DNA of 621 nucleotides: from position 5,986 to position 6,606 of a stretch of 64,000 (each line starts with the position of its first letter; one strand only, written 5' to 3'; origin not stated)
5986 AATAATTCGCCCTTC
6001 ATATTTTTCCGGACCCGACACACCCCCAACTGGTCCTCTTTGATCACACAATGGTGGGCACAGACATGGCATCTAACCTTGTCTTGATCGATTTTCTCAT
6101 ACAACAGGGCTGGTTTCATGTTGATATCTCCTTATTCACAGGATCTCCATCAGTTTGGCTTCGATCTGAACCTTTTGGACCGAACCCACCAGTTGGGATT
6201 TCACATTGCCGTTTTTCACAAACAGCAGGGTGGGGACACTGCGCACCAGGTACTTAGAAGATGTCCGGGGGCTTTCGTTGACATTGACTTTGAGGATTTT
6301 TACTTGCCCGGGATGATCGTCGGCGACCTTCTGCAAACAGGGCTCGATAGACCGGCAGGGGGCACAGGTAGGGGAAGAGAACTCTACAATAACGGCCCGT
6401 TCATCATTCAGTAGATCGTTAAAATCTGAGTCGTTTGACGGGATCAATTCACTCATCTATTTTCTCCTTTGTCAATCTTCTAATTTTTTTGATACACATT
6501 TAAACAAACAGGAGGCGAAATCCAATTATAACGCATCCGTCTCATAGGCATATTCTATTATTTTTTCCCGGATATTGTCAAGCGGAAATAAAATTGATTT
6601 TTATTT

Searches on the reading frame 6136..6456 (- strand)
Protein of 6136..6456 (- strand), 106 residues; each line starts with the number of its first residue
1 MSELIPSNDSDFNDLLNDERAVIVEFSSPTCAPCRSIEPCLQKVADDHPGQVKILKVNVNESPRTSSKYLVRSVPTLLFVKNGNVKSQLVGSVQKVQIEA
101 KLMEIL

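Call 12: search_protein_families(library=ncbifam, proteins=[window:6136-6456:-], max_evalue=0.001)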
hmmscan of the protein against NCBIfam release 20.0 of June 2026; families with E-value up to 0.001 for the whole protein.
window:6136-6456:- (106 aa): 11 families
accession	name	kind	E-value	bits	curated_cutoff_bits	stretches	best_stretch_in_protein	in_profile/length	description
TIGR01068.1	thioredoxin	equivalog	4.7e-25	87.7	96.8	1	9-103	3-98/101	thioredoxin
NF008229.0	PRK10996.1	equivalog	1.2e-22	80.2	125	1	4-104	37-137/141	thioredoxin TrxC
NF006898.0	PRK09381.1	equivalog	2.1e-20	73.2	138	1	8-99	10-101/109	thioredoxin TrxA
NF047697.1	ThioredTrxAClost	equivalog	3.1e-13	49.8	140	1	14-104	12-103/105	thioredoxin TrxA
TIGR01126.1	pdi_dom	equivalog_domain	3.8e-13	49.6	107.2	1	8-99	2-98/105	protein disulfide-isomerase domain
TIGR01130.1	ER_PDI_fam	subfamily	1.5e-11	44.5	344.25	1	8-96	7-98/476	protein disulfide-isomerase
TIGR00411.1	redox_disulf_1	equivalog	3e-09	36.8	92.75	1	25-93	5-69/82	MJ0307 family thioredoxin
NF045694.1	seleno_TsoB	exception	2.7e-05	22.4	805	1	17-83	472-547/572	rhodanese/DsbD fusion-like selenoprotein TsoB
NF041202.1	StoA_CxxC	exception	3e-05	23.9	210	0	19-63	52-96/163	endospore biogenesis thiol-disulfide oxidoreductase StoA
NF002854.0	PRK03147.1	subfamily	0.00011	22.2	170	0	20-66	63-110/176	thiol-disulfide oxidoreductase ResA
TIGR02187.2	PDO_seleno_TRX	equivalog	0.0002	20.8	185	1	22-102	131-206/209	protein disulfide oxidoreductase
